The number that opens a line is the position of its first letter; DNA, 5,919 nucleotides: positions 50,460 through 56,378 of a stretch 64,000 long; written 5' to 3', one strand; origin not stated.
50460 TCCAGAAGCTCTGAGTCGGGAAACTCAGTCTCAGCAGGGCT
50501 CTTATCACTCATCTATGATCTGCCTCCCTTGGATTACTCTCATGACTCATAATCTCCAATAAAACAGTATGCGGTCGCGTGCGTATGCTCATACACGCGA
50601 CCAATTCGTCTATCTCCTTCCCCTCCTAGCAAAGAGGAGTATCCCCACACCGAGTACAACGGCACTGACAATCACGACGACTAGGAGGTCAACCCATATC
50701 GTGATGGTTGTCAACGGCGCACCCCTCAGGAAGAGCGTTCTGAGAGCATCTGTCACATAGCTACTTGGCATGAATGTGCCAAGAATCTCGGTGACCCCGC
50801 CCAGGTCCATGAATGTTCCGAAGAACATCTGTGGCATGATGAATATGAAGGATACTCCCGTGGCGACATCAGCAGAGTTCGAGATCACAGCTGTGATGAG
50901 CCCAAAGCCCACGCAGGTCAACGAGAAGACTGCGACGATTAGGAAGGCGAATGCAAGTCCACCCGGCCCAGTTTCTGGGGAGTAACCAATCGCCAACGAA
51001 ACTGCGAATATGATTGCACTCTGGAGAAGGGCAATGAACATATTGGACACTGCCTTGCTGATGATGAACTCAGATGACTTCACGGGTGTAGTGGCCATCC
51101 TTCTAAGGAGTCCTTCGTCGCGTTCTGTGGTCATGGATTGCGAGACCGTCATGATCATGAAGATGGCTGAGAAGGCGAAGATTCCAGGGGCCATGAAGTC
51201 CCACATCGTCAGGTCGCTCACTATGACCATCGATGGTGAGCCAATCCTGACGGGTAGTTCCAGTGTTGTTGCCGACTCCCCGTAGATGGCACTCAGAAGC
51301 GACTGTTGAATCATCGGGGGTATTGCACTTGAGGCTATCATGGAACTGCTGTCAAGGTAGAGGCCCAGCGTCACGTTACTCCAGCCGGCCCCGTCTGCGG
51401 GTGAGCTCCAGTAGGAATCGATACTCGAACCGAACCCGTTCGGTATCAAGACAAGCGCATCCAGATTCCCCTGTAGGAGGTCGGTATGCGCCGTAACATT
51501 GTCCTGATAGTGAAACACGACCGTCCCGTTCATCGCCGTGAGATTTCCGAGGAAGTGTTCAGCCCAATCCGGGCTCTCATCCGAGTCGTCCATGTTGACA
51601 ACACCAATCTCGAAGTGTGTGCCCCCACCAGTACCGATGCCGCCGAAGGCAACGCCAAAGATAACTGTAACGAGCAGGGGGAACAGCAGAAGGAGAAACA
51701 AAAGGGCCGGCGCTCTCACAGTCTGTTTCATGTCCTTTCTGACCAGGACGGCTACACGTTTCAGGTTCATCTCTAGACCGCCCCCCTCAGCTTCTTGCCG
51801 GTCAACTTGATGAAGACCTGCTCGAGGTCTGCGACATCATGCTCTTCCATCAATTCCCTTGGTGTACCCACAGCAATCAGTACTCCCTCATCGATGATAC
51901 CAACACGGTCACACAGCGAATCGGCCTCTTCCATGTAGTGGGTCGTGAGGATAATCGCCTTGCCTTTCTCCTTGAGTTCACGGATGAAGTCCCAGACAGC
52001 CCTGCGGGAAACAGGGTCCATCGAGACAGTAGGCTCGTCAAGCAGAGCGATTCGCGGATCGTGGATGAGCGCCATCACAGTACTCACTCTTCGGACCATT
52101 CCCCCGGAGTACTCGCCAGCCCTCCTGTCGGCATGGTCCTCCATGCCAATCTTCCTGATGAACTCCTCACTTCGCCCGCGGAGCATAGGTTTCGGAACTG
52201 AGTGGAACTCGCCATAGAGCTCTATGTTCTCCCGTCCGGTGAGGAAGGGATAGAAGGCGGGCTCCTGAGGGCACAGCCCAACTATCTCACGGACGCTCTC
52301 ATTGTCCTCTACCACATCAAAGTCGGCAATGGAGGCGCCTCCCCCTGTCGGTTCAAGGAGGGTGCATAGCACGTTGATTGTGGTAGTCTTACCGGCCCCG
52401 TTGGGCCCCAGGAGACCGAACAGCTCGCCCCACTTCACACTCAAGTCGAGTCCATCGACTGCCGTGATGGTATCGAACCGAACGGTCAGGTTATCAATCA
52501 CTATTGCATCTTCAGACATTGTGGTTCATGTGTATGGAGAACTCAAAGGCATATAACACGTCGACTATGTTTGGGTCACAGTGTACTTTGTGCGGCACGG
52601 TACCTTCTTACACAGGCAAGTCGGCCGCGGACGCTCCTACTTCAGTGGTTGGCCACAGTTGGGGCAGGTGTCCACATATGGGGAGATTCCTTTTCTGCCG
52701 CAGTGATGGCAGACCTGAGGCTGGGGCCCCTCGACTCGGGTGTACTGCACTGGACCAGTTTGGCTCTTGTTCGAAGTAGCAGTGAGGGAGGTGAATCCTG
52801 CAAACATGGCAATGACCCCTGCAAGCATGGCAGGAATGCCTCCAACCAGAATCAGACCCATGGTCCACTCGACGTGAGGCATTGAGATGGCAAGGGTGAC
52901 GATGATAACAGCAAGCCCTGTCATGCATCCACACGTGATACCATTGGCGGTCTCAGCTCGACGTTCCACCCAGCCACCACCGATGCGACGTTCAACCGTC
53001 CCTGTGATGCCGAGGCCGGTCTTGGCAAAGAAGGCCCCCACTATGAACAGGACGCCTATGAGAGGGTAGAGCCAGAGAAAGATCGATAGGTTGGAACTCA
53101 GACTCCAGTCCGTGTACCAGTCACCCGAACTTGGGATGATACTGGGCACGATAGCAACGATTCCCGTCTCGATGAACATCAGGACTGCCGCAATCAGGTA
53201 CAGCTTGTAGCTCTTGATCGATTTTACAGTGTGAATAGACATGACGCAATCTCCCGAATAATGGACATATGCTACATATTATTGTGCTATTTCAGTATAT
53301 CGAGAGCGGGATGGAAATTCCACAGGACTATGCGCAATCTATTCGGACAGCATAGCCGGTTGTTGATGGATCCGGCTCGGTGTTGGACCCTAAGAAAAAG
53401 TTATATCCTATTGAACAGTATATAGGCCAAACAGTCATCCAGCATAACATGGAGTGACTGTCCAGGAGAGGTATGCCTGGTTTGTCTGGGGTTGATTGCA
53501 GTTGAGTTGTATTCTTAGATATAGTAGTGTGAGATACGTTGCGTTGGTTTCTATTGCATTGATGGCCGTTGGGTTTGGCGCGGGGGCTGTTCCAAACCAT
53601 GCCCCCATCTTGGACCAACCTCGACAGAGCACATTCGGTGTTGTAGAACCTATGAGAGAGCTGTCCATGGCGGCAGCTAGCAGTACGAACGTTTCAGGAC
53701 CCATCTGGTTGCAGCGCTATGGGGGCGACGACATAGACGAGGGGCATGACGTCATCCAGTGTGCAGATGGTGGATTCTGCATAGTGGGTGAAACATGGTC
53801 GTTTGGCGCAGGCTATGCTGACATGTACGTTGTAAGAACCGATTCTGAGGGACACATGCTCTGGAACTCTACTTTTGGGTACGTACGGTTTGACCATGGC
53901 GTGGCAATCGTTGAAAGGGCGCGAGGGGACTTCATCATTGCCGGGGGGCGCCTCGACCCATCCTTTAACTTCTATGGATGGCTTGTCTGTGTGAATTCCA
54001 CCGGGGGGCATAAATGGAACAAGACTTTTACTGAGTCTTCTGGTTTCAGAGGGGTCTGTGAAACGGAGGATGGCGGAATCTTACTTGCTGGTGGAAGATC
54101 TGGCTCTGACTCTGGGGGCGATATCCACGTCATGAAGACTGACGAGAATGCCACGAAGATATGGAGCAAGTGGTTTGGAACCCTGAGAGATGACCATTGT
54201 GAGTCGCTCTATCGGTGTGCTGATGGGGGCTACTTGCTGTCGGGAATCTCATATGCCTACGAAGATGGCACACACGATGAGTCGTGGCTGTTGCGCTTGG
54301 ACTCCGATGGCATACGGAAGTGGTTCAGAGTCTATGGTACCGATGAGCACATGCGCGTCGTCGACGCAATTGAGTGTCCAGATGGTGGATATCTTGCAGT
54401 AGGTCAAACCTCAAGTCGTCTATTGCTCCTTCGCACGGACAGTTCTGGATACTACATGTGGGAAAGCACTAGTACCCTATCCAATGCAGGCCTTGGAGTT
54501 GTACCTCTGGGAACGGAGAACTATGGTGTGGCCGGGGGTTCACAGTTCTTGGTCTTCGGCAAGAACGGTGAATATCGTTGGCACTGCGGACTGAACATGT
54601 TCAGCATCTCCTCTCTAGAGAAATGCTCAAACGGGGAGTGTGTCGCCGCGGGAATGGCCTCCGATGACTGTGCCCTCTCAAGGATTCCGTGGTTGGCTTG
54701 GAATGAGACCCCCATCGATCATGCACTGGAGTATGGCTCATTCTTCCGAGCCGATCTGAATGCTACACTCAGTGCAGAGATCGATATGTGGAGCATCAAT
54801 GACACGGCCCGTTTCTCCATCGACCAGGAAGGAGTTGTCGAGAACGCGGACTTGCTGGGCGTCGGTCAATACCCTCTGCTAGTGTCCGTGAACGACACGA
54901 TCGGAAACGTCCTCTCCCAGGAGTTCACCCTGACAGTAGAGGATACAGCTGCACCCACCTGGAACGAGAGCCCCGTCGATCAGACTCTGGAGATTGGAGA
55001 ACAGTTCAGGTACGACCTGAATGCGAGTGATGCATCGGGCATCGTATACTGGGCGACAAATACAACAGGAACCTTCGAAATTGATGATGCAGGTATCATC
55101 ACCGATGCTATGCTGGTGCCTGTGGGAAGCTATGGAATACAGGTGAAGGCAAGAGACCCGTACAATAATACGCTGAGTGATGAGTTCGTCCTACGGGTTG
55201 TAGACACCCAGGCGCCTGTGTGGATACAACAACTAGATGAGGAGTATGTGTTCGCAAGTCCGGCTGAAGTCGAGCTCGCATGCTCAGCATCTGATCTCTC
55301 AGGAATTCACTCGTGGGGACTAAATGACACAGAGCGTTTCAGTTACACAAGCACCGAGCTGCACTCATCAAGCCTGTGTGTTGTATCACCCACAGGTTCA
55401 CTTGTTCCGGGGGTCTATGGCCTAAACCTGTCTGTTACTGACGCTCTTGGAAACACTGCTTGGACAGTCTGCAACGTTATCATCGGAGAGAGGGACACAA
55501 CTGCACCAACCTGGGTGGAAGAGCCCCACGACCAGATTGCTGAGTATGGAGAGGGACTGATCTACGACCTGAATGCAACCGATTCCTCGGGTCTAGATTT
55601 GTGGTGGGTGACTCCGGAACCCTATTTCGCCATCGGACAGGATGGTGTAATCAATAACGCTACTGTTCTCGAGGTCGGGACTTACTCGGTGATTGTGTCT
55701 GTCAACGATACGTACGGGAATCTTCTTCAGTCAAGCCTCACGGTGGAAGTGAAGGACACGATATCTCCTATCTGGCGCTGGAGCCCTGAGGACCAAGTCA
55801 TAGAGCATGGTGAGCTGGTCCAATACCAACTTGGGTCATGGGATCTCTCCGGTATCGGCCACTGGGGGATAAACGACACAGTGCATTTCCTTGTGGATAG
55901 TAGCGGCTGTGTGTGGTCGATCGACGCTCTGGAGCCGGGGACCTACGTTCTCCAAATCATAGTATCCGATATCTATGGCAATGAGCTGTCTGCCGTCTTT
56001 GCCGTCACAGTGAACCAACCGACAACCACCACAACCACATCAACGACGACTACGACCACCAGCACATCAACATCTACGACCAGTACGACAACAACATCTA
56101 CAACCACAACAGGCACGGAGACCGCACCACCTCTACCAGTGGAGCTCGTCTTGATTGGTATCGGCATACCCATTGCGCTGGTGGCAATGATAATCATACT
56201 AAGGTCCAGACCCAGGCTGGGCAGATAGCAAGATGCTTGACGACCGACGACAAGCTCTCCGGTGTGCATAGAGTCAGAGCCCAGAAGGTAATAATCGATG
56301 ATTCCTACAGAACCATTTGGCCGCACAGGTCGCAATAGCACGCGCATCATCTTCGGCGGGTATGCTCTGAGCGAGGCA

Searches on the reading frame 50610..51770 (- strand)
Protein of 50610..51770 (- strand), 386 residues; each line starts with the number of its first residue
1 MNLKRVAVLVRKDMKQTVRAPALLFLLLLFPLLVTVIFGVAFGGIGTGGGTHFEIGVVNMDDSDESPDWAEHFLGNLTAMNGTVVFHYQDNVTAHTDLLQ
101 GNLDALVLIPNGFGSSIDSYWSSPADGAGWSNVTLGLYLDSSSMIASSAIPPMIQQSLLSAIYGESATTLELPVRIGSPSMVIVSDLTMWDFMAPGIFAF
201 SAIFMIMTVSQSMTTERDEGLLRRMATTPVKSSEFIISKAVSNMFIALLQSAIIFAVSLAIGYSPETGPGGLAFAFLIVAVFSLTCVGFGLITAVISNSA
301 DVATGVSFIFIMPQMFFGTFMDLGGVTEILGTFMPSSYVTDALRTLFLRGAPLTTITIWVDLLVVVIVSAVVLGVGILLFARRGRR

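Call 19: search_protein_families(library=pfam, proteins=[window:50610-51770:-], max_evalue=0.001)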
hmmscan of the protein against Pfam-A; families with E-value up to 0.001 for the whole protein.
window:50610-51770:- (386 aa): 4 families
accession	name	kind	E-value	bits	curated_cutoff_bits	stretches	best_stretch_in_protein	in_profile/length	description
PF12698.13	ABC2_membrane_3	-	3.6e-31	109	31.6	1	22-377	2-346/347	ABC-2 family transporter protein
PF01061.29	ABC2_membrane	-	9.9e-25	87.8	26.9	1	139-347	15-210/211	ABC-2 type transporter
PF12679.13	ABC2_membrane_2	-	5.3e-15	55.9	27.2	1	8-383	2-281/283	ABC-2 family transporter protein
PF12730.13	ABC2_membrane_4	-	7.5e-05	23.2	27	1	189-308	48-173/179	ABC-2 family transporter protein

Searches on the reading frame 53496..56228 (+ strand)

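Call 19: search_protein_families(library=pfam, proteins=[window:53496-56228:+], max_evalue=0.001)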
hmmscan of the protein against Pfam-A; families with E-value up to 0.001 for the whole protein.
window:53496-56228:+ (910 aa): 2 families
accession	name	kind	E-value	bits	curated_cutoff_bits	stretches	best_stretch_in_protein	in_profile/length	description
PF19077.6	Big_13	-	6.9e-07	30.1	27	0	720-752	67-100/102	Bacterial Ig-like domain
PF07495.19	Y_Y_Y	-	1.5e-05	25.2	26.6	0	542-567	36-61/65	Y_Y_Y domain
